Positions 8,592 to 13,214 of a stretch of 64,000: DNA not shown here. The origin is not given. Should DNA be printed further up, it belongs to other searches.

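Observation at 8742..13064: TagF brake domain fused to a transmembrane FGE-sulfatase-like sensor or scaffold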

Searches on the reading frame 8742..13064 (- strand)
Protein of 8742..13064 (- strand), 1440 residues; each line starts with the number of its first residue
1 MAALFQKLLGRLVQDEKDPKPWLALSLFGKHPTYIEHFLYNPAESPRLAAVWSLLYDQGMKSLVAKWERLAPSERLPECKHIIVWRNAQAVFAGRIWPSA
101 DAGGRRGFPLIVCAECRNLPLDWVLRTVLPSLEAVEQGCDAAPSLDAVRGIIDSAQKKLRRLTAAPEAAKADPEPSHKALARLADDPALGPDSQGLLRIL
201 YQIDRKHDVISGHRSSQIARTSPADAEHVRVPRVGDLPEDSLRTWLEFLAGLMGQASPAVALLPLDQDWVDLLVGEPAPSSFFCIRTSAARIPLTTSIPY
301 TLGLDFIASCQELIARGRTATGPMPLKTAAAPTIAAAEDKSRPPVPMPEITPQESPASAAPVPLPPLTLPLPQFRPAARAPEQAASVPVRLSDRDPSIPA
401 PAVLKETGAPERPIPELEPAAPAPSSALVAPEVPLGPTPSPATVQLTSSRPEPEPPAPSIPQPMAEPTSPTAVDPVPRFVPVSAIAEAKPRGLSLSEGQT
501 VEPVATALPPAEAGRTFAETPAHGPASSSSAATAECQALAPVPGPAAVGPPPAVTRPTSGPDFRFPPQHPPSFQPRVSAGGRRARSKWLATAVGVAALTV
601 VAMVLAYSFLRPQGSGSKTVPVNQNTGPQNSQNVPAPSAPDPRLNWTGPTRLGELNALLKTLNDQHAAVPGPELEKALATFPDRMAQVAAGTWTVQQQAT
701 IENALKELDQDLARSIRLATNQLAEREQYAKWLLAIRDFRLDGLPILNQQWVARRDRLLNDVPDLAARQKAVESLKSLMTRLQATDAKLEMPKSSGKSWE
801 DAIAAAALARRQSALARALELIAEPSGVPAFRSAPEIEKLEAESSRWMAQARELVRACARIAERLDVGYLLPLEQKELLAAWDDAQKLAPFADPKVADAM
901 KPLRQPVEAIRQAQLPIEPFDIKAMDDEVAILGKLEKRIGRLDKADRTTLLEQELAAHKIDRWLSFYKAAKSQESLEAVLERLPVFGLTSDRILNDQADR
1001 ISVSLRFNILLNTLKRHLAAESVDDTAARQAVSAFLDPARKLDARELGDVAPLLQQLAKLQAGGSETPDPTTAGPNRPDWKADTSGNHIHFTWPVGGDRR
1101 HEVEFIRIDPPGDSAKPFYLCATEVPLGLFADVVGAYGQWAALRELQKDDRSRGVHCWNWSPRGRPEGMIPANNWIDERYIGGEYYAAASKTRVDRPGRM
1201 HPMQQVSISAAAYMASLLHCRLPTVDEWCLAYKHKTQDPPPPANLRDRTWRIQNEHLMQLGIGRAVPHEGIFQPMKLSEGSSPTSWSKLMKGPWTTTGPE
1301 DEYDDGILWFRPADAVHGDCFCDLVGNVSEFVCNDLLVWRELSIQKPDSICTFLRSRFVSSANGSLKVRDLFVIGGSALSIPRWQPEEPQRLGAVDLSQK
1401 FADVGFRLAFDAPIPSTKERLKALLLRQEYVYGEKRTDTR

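Call 3: search_protein_families(library=pfam, proteins=[window:8742-13064:-], max_evalue=1)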
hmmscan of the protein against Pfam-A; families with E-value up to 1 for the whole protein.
window:8742-13064:- (1440 aa): 2 families
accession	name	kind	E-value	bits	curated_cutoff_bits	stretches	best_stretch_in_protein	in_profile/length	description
PF03781.23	FGE-sulfatase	-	2.3e-05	24.6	23.3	1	1116-1249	35-141/255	Sulfatase-modifying factor enzyme 1-like domain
PF09867.14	TagF_N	-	0.023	15.1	27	1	89-117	65-92/135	TagF N-terminal domain, Type VI secretion system-associated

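Call 4: search_protein_families(library=ncbifam, proteins=[window:8742-13064:-], max_evalue=1)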
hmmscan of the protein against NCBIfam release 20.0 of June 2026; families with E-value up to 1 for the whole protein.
window:8742-13064:- (1440 aa): 1 family
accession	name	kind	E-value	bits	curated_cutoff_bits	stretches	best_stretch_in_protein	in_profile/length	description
TIGR03373.1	VI_minor_4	hypoth_equivalog_domain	0.043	13.9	41.2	1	28-118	3-93/136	type VI secretion system-associated protein TagF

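Call 9: find_homologous_proteins(query=window:8742-13064:-, max_evalue=0.001)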
Query window:8742-13064:- (1440 aa): 4 proteins with E <= 0.001 among 8000 candidates.
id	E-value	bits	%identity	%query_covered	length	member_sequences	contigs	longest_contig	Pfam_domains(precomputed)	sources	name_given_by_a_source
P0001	0.0e+0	3253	100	100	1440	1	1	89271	PF03781.23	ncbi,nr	ncbi:MAG: hypothetical protein NTU53_18825 [Planctomycetota bacterium]|nr:hypothetical protein [Plan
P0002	0.0e+0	2791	86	100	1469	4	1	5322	-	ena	-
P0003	6.9e-30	122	30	35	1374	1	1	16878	PF03781.23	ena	-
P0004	7.6e-22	95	28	10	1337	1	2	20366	-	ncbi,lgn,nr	ncbi:MAG: hypothetical protein EA425_04995 [Puniceicoccaceae bacterium]|nr:MAG: hypothetical protein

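Call 12: search_protein_families(library=pfam, proteins=[P0003, P0004, P0002], max_evalue=1)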
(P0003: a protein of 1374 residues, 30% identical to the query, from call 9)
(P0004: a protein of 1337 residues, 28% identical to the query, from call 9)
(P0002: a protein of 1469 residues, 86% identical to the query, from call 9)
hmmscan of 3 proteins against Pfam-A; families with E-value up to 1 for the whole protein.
P0003 (1374 aa): 2 families
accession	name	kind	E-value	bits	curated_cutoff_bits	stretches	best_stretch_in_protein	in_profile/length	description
PF03781.23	FGE-sulfatase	-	6.2e-09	36.3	23.3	1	1013-1167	34-138/255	Sulfatase-modifying factor enzyme 1-like domain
PF00069.31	Pkinase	-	0.032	14.1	31.7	1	100-181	75-151/263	Protein kinase domain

P0004 (1337 aa): 2 families
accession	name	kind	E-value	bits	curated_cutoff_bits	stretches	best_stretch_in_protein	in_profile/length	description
PF22247.2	Diox-like_N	-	0.072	13.7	27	1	906-938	1-34/60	Catechol 2,3-dioxygenase-like N-terminal domain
PF16078.10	2-oxogl_dehyd_N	-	0.21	11.6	27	1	278-292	25-39/41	2-oxoglutarate dehydrogenase N-terminus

P0002 (1469 aa): 2 families
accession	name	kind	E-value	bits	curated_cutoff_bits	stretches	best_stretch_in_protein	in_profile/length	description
PF03781.23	FGE-sulfatase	-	0.00033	20.8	23.3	1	1143-1282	34-145/255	Sulfatase-modifying factor enzyme 1-like domain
PF09867.14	TagF_N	-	0.12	12.7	27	1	89-118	65-93/135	TagF N-terminal domain, Type VI secretion system-associated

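Call 17: find_encoding_contigs(protein=P0003, flank=10000)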
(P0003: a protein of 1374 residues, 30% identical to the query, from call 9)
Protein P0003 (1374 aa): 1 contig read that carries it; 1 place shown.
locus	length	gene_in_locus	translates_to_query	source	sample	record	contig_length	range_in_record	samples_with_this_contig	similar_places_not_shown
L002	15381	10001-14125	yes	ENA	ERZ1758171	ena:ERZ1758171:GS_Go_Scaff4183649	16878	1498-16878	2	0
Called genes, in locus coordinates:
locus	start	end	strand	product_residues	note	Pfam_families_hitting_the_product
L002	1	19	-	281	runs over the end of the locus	-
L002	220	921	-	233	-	PF16316:DUF4956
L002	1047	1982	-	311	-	PF09359:VTC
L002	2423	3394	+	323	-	PF07963:N_methyl (faint)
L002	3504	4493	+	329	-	-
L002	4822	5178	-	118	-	PF02922:CBM_48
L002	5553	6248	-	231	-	PF00072:Response_reg, PF00196:GerE, PF04545:Sigma70_r4 (weak), PF08281:Sigma70_r4_2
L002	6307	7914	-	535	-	PF00989:PAS, PF07730:HisKA_3, PF13581:HATPase_c_2 (weak), PF02518:HATPase_c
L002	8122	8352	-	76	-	-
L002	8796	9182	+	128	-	PF00072:Response_reg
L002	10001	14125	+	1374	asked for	PF03781:FGE-sulfatase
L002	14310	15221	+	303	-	PF01435:Peptidase_M48 (weak)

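Call 18: find_encoding_contigs(protein=P0004, flank=10000)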
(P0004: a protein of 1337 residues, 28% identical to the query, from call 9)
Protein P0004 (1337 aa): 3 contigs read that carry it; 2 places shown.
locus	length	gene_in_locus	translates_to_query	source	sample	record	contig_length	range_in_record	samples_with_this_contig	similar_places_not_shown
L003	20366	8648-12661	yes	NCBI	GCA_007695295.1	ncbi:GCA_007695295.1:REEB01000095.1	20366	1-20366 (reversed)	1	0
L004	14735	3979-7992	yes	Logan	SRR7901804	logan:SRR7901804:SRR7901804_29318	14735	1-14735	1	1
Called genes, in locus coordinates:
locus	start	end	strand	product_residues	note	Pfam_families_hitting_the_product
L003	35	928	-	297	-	-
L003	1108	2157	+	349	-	-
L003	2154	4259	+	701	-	PF03747:ADP_ribosyl_GH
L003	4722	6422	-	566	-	PF05943:VipB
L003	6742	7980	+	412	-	-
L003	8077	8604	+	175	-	-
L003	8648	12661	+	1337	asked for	-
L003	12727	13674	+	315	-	-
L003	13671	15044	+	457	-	PF05936:T6SS_VasE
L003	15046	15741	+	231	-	PF09850:DotU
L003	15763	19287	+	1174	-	PF14331:IcmF-related_N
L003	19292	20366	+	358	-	?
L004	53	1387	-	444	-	PF05943:VipB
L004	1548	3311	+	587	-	-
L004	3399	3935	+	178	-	-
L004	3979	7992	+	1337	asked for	-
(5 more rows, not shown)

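Call 22: search_protein_families(library=pfam, proteins=[L003:19292-20365:+, L003:12727-13671:+, L003:8077-8601:+, L003:6742-7977:+], max_evalue=1)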
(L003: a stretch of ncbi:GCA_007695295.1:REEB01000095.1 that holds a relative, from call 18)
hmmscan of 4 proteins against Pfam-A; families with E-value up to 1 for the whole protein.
L003:19292-20365:+ (358 aa): 0 families

L003:12727-13671:+ (315 aa): 0 families

L003:8077-8601:+ (175 aa): 0 families

L003:6742-7977:+ (412 aa): 0 families

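Call 23: search_protein_families(library=ncbifam, proteins=[L003:19292-20365:+, L003:12727-13671:+, L003:8077-8601:+, L003:6742-7977:+], max_evalue=1)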
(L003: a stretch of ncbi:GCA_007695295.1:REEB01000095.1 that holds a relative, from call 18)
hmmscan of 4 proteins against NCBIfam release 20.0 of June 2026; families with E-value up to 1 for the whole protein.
L003:19292-20365:+ (358 aa): 0 families

L003:12727-13671:+ (315 aa): 0 families

L003:8077-8601:+ (175 aa): 0 families

L003:6742-7977:+ (412 aa): 0 families
